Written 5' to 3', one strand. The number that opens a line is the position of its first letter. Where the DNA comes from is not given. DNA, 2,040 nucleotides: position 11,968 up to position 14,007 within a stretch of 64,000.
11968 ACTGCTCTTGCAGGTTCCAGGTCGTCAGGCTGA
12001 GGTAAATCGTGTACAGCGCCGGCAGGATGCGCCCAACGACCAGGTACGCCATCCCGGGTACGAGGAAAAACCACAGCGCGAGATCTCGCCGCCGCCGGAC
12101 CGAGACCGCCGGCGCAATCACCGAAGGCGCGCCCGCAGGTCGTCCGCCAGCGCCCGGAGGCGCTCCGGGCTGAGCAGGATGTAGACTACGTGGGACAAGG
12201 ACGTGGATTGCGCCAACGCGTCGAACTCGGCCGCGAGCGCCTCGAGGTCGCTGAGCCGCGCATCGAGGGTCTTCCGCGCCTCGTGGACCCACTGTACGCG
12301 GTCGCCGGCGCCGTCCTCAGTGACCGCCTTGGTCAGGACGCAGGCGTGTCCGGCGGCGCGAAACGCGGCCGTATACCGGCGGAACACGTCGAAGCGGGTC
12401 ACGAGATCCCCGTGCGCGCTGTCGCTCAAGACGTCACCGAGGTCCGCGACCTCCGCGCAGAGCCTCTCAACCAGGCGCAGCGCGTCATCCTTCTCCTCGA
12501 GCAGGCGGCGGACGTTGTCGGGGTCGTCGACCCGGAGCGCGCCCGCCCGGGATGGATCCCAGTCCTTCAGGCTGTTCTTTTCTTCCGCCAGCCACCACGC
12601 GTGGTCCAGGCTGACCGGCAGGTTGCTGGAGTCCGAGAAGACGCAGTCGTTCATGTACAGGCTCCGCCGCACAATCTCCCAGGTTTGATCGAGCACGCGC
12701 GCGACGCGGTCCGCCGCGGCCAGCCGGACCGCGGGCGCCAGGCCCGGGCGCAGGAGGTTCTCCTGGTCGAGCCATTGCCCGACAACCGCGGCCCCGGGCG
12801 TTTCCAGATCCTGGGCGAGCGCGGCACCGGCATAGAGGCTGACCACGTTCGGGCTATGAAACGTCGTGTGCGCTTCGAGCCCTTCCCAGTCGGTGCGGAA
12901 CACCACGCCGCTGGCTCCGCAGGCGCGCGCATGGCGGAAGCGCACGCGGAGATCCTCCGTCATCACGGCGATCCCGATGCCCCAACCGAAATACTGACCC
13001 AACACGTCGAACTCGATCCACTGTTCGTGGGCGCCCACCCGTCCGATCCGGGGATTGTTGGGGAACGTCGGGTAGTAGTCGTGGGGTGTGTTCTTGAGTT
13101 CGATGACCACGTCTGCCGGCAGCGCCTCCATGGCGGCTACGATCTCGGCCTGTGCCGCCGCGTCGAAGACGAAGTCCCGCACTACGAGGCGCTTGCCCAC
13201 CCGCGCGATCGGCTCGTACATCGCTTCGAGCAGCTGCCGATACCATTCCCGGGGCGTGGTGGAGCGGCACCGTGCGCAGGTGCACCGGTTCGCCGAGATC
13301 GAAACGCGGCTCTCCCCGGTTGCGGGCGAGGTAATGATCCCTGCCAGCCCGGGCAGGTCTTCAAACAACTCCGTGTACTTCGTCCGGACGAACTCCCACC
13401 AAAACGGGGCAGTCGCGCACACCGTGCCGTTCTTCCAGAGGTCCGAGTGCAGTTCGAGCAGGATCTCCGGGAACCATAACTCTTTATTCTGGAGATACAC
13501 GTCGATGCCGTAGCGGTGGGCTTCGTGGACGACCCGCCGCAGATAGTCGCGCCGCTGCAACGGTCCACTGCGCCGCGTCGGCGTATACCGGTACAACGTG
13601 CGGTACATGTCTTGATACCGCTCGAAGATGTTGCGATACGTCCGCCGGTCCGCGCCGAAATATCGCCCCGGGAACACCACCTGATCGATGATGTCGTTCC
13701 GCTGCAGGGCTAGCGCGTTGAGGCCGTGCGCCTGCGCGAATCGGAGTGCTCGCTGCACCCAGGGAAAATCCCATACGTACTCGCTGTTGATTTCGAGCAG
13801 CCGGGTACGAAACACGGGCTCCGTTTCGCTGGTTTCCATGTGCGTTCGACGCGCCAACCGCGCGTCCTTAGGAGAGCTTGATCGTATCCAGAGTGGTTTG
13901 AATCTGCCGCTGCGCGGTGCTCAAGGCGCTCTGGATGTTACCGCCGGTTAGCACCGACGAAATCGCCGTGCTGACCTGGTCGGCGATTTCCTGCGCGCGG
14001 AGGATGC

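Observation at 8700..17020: Operon architecture: SBP - paralog C - permease - permease - paralog B with translational coupling, under a divergent GntR/HutC regulator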

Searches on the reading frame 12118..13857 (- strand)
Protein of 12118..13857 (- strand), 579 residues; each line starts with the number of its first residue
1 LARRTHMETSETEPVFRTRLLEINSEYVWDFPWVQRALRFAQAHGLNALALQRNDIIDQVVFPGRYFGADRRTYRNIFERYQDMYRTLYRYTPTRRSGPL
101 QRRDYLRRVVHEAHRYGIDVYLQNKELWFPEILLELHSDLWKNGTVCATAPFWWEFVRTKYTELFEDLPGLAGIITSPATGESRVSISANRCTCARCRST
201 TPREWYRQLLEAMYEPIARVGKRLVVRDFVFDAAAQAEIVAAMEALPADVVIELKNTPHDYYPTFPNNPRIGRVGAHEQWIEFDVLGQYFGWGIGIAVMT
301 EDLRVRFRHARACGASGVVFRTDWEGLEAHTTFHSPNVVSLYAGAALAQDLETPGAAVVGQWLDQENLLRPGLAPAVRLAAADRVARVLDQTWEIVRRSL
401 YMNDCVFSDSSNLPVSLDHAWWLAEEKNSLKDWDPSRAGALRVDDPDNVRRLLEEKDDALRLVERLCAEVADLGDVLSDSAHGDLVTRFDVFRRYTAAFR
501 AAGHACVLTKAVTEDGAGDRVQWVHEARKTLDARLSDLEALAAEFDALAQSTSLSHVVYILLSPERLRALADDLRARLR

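Call 4: search_protein_families(library=pfam, proteins=[window:12118-13857:-], max_evalue=0.01)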
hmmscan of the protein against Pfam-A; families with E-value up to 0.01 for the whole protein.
window:12118-13857:- (579 aa): 0 families

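Call 5: search_protein_families(library=ncbifam, proteins=[window:12118-13857:-], max_evalue=0.01)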
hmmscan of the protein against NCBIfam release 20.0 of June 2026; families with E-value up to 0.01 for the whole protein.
window:12118-13857:- (579 aa): 0 families

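Call 12: search_solved_structures(query=window:12118-13857:-, max_evalue=10)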
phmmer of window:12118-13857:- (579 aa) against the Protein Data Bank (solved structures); distinct sequences matched with E-value up to 10: 4.
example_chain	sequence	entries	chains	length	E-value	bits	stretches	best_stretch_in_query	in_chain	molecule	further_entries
1h41_A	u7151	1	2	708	0.11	14.1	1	248-366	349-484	ALPHA-GLUCURONIDASE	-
1gqi_A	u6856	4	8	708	0.11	14.1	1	248-366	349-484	ALPHA-GLUCURONIDASE | ALPHA-D-GLUCURONIDASE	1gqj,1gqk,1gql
3db2_A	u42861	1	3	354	0.44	12.1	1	406-484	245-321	putative NADPH-dependent oxidoreductase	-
6mx1_A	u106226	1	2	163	0.5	11.9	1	174-234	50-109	Bifunctional aspartokinase/homoserine dehydrogenase 1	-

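Call 13: find_homologous_proteins(query=window:12118-13857:-, max_evalue=0.001)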
Query window:12118-13857:- (579 aa): 450 proteins with E <= 0.001 among 8000 candidates; the best 120 are listed.
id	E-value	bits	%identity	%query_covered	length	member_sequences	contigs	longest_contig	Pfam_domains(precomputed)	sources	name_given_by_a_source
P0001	0.0e+0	1233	92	100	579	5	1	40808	-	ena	-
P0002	0.0e+0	1072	82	98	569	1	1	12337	-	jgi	-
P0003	4.3e-282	955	74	97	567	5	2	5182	-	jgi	-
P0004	2.3e-257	873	67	99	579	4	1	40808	-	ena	-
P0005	1.4e-223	762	57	97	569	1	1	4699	-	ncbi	ncbi:MAG: hypothetical protein AB1817_08210 [Chloroflexota bacterium]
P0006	6.6e-216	736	57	96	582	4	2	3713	-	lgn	-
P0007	2.1e-212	725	58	97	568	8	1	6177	-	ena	-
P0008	2.5e-212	725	57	98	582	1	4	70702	-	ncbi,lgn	-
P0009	3.1e-212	724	54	97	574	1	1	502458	-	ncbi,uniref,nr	ncbi:hypothetical protein [Paenibacillus thalictri]|uniref:DUF4838 domain-containing protein n=1 Tax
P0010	4.9e-212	724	54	97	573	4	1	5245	-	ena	-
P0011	7.4e-212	723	58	97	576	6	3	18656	-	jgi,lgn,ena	jgi:hypothetical protein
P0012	1.7e-211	722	58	97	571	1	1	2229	-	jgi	jgi:hypothetical protein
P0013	2.6e-211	721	57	97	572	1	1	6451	-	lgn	-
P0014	3.1e-210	718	57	97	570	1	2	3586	-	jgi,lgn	jgi:hypothetical protein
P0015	1.1e-209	716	54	97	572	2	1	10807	-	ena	-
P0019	3.2e-207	708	53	97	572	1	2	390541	-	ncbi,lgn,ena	-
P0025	2.6e-204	698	54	97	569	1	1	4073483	-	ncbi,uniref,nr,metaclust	ncbi:hypothetical protein [Alicyclobacillus macrosporangiidus]|uniref:hypothetical protein n=1 Tax=A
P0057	1.5e-195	669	54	97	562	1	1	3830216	-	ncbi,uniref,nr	ncbi:hypothetical protein HHL11_14230 [Ramlibacter sp. G-1-2-2]|uniref:Uncharacterized protein n=1 T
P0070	6.5e-193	660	52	97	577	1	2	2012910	-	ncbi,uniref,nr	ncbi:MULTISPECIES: hypothetical protein [unclassified Chelatococcus]|uniref:hypothetical protein n=1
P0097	1.0e-186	640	52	97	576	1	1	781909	-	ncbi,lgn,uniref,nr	ncbi:hypothetical protein SAMN02983003_3123 [Devosia enhydra]|uniref:Uncharacterized protein n=1 Tax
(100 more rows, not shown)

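Call 14: find_encoding_contigs(protein=P0001, flank=10000, max_places=3)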
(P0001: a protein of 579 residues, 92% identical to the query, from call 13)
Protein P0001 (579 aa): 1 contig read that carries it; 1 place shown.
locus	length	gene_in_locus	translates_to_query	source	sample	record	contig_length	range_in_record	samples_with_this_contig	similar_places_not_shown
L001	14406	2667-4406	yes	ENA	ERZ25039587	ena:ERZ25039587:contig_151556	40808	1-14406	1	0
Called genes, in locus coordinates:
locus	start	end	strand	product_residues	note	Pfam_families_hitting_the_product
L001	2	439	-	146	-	?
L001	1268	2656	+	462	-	PF01547:SBP_bac_1, PF13416:SBP_bac_8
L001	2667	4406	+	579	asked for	-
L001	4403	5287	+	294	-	PF00528:BPD_transp_1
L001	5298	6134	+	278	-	PF00528:BPD_transp_1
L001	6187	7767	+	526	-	-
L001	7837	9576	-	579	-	-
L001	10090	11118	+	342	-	PF13177:DNA_pol3_delta2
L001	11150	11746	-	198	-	PF13328:HD_4, PF01966:HD (weak)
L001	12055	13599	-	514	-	PF00664:ABC_membrane, PF02463:SMC_N (weak), PF00005:ABC_tran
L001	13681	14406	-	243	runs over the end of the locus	PF00005:ABC_tran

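Call 15: find_encoding_contigs(protein=P0009, flank=10000, max_places=2)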
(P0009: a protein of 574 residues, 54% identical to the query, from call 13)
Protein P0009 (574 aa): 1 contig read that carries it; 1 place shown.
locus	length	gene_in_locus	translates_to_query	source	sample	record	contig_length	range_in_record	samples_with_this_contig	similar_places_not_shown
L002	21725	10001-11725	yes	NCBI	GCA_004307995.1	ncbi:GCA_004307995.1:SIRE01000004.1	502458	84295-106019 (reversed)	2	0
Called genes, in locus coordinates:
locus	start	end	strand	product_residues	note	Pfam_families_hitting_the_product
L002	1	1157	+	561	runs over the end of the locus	PF13191:AAA_16 (faint), PF00437:T2SSE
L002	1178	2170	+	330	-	-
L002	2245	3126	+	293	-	-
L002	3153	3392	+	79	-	-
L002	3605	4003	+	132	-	-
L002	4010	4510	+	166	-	-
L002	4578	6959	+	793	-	PF16538:FlgT_C (faint)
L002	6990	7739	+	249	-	PF00395:SLH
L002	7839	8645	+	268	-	-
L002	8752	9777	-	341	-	PF00356:LacI, PF00532:Peripla_BP_1, PF13377:Peripla_BP_3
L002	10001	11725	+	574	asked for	-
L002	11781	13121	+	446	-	PF01547:SBP_bac_1, PF13416:SBP_bac_8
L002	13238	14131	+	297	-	PF00528:BPD_transp_1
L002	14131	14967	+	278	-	PF00528:BPD_transp_1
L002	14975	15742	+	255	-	PF00106:adh_short, PF03435:Sacchrp_dh_NADP (weak), PF08659:KR, PF13561:adh_short_C2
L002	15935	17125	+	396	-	PF01321:Creatinase_N, PF00557:Peptidase_M24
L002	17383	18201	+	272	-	PF09818:ABC_ATPase (faint), PF00005:ABC_tran, PF02463:SMC_N (faint), PF13175:AAA_15 (faint), PF13555:AAA_29 (weak), PF13304:AAA_21 (weak)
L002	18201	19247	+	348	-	PF01032:FecCD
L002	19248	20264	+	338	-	PF01032:FecCD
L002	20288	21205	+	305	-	PF01497:Peripla_BP_2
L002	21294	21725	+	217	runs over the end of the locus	PF07833:Cu_amine_oxidN1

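Call 16: find_encoding_contigs(protein=P0057, flank=10000, max_places=1)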
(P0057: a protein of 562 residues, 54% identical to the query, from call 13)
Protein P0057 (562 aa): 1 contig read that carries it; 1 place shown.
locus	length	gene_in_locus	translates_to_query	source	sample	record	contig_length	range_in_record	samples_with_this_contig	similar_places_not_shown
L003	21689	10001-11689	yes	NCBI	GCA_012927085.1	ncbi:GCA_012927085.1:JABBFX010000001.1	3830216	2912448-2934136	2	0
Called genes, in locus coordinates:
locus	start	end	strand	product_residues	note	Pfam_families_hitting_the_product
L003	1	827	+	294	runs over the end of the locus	PF00528:BPD_transp_1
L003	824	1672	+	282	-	PF00528:BPD_transp_1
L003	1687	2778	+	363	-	PF00005:ABC_tran, PF13304:AAA_21 (faint), PF17912:OB_MalK, PF08402:TOBE_2, PF03459:TOBE (weak)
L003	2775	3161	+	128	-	-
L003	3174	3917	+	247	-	PF00392:GntR, PF07729:FCD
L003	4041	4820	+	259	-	PF01841:Transglut_core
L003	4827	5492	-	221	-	PF13460:NAD_binding_10 (weak)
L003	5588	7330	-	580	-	PF00270:DEAD, PF04851:ResIII (weak), PF00271:Helicase_C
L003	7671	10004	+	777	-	PF07793:DUF1631, PF26671:DUF1631_2nd, PF26672:DUF1631_3rd, PF26670:DUF1631_C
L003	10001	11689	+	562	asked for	-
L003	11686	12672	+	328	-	PF03401:TctC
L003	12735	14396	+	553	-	PF00005:ABC_tran, PF02463:SMC_N (faint), PF13304:AAA_21 (faint), PF13555:AAA_29 (faint), PF12848:ABC_tran_Xtn, PF00005:ABC_tran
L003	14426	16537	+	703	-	PF07793:DUF1631, PF26671:DUF1631_2nd, PF26672:DUF1631_3rd, PF26670:DUF1631_C (weak)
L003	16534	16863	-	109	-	-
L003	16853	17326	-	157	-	PF02566:OsmC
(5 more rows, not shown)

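Call 17: find_encoding_contigs(protein=P0070, flank=10000, max_places=1)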
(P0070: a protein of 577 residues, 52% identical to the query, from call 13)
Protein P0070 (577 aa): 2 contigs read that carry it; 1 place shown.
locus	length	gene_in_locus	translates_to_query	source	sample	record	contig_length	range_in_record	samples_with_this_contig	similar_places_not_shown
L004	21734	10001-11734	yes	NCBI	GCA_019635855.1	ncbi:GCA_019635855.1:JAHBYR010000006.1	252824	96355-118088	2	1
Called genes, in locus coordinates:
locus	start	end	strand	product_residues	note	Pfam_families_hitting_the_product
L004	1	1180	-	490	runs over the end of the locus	PF00496:SBP_bac_5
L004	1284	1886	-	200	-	PF07859:Abhydrolase_3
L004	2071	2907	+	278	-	PF09339:HTH_IclR, PF01614:IclR_C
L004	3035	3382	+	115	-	PF01042:Ribonuc_L-PSP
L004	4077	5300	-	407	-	PF07690:MFS_1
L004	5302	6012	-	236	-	PF03358:FMN_red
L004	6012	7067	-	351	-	PF01758:SBF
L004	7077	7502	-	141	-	PF03960:ArsC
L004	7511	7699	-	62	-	-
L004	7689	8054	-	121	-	PF24038:DUF7347 (weak), PF12840:HTH_20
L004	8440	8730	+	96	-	-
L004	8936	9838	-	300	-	PF00126:HTH_1, PF03466:LysR_substrate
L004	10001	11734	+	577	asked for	-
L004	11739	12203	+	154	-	PF07331:TctB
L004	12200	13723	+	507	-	PF01970:TctA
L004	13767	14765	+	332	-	PF03401:TctC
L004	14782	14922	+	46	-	-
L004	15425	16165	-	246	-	PF14234:DUF4336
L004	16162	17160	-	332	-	PF00106:adh_short, PF08659:KR, PF13561:adh_short_C2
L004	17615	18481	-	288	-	PF00144:Beta-lactamase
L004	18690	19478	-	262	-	PF08100:Dimerisation (weak), PF09339:HTH_IclR, PF01614:IclR_C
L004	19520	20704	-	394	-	PF01321:Creatinase_N, PF00557:Peptidase_M24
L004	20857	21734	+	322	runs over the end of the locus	PF03401:TctC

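Call 18: find_encoding_contigs(protein=P0025, flank=10000, max_places=1)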
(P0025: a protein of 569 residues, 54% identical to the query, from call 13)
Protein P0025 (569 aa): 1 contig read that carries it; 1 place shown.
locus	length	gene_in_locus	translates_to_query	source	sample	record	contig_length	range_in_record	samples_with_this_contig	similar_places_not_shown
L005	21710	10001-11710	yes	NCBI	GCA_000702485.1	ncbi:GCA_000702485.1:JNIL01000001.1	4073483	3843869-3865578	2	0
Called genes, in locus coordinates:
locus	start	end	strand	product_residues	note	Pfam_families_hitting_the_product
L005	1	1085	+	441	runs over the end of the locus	PF00083:Sugar_tr, PF07690:MFS_1, PF13347:MFS_2 (weak), PF00083:Sugar_tr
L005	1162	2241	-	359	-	PF00356:LacI, PF00532:Peripla_BP_1, PF13407:Peripla_BP_4, PF13377:Peripla_BP_3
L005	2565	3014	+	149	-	-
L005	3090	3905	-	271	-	PF13276:HTH_21, PF00665:rve, PF13683:rve_3, PF13333:rve_2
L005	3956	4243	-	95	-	PF01527:HTH_Tnp_1, PF13384:HTH_23 (weak), PF13518:HTH_28, PF13551:HTH_29 (weak)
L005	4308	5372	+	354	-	-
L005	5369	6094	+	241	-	PF01695:IstB_IS21, PF00308:Bac_DnaA (weak)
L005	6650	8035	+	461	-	PF01547:SBP_bac_1, PF13416:SBP_bac_8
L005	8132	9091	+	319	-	PF00528:BPD_transp_1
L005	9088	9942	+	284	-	PF00528:BPD_transp_1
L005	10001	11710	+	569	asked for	-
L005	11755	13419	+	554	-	-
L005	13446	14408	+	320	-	PF00389:2-Hacid_dh (weak), PF02826:2-Hacid_dh_C, PF03446:NAD_binding_2 (weak)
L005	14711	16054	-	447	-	PF13701:DDE_Tnp_1_4, PF01609:DDE_Tnp_1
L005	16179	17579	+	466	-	PF00070:Pyr_redox (faint), PF00890:FAD_binding_2 (faint), PF01134:GIDA (weak), PF07992:Pyr_redox_2 (faint), PF12831:FAD_oxidored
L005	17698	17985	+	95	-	PF01527:HTH_Tnp_1, PF13518:HTH_28 (weak)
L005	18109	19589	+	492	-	PF05598:DUF772, PF13586:DDE_Tnp_1_2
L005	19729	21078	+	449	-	-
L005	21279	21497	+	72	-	-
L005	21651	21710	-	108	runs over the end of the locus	-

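Call 31: predict_structure(alignment_id=A2)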
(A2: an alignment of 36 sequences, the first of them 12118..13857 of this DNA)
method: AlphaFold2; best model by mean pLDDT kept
length: 579 residues; sequences in the alignment: 36
mean_pLDDT: 90.5   pTM: 0.91
mean pLDDT of the five models: 90.5, 88.8, 88.8, 88.7, 88.0
residues with pLDDT >= 90: 394; 70-90: 158; 50-70: 23; < 50: 4
segments of 3 or more residues with pLDDT < 50: none
pLDDT, mean of each block of 10 residues (from residue 1): 52 93 92 97 98 89 81 81 84 75 95 98 85 87 93 93 93 93 82 94 94 97 93 83 94 79 68 93 86 91 94 97 79 92 98 98 97 96 97 94 89 95 87 86 92 97 98 98 98 98 97 72 85 97 98 93 97 96
secondary structure, 60 per line:
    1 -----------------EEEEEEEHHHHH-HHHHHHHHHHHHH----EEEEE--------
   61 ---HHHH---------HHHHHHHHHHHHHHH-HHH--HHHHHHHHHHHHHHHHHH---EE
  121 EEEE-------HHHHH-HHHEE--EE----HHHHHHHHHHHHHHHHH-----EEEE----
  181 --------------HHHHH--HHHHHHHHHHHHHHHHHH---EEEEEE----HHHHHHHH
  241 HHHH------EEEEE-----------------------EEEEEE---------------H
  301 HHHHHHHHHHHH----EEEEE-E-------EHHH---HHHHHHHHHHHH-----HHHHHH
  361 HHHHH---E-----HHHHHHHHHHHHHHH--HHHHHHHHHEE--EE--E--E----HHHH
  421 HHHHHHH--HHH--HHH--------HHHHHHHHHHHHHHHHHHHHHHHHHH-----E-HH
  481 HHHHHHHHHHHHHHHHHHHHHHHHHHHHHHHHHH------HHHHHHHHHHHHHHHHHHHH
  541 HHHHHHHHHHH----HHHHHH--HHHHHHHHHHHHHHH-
elements in order: E18-24 H25-29 H31-43 E48-52 H64-67 H77-91 H98-115 E119-124 H132-136 H151-167 E173-176 H195-199 H202-219 E223-228 H233-244 E251-255 E279-284 H300-312 E317-321 H338-349 H355-365 H375-389 H392-400 H417-427 H446-471 H479-514 H521-551 H556-561 H564-578

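Call 33: find_encoding_contigs(protein=P0097, flank=10000, max_places=1)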
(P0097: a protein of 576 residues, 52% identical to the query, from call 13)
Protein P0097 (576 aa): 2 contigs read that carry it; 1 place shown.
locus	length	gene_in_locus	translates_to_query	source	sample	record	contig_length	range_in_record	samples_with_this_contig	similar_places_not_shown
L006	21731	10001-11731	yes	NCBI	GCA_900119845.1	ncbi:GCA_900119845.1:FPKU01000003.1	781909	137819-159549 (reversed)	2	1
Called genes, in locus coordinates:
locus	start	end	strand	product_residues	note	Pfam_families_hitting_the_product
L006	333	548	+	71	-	PF00313:CSD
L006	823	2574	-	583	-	PF00496:SBP_bac_5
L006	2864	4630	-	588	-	PF03600:CitMHS, PF02080:TrkA_C, PF06808:DctM (weak), PF00939:Na_sulph_symp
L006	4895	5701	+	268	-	PF00582:Usp (faint)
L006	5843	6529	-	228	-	PF01128:IspD, PF12804:NTP_transf_3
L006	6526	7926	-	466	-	PF00884:Sulfatase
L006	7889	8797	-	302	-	-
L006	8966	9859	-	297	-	PF00126:HTH_1, PF03466:LysR_substrate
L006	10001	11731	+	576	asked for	-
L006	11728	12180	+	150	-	PF07331:TctB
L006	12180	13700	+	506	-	PF01970:TctA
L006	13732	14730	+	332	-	PF03401:TctC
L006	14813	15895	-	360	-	PF13692:Glyco_trans_1_4, PF13524:Glyco_trans_1_2, PF00534:Glycos_transf_1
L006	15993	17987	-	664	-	PF13522:GATase_6, PF13537:GATase_7, PF00733:Asn_synthase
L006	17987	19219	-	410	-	PF13439:Glyco_transf_4, PF13579:Glyco_trans_4_4, PF13692:Glyco_trans_1_4 (weak)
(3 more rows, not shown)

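Call 34: find_encoding_contigs(protein=P0019, flank=10000, max_places=1)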
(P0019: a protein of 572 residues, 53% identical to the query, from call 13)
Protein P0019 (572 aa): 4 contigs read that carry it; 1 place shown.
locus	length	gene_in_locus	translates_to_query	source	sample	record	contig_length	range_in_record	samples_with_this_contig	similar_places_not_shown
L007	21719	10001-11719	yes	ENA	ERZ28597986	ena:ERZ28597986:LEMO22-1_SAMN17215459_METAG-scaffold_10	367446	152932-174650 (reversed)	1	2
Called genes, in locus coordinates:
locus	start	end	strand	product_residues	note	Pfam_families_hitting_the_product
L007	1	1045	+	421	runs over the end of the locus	PF12897:Asp_aminotransf, PF00155:Aminotran_1_2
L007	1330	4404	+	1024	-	PF07695:7TMR-DISM_7TM, PF00512:HisKA, PF13581:HATPase_c_2 (faint), PF02518:HATPase_c, PF13589:HATPase_c_3 (faint), PF00072:Response_reg, PF06580:His_kinase, PF02518:HATPase_c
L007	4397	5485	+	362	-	PF00072:Response_reg, PF03704:BTAD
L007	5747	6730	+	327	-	-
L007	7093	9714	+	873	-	PF01326:PPDK_N, PF27448:Rph_4th, PF00391:PEP-utilizers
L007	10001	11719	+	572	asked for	-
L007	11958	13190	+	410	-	PF07730:HisKA_3, PF02518:HATPase_c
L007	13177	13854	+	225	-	PF00072:Response_reg, PF08281:Sigma70_r4_2 (faint), PF00196:GerE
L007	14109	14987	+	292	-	PF00528:BPD_transp_1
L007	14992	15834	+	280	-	PF00528:BPD_transp_1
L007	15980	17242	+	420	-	PF01547:SBP_bac_1, PF13416:SBP_bac_8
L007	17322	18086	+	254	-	PF00106:adh_short, PF08659:KR, PF13561:adh_short_C2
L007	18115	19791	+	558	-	-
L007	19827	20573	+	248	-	PF03737:RraA-like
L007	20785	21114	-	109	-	-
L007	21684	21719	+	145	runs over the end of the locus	PF09719:C_GCAxxG_C_C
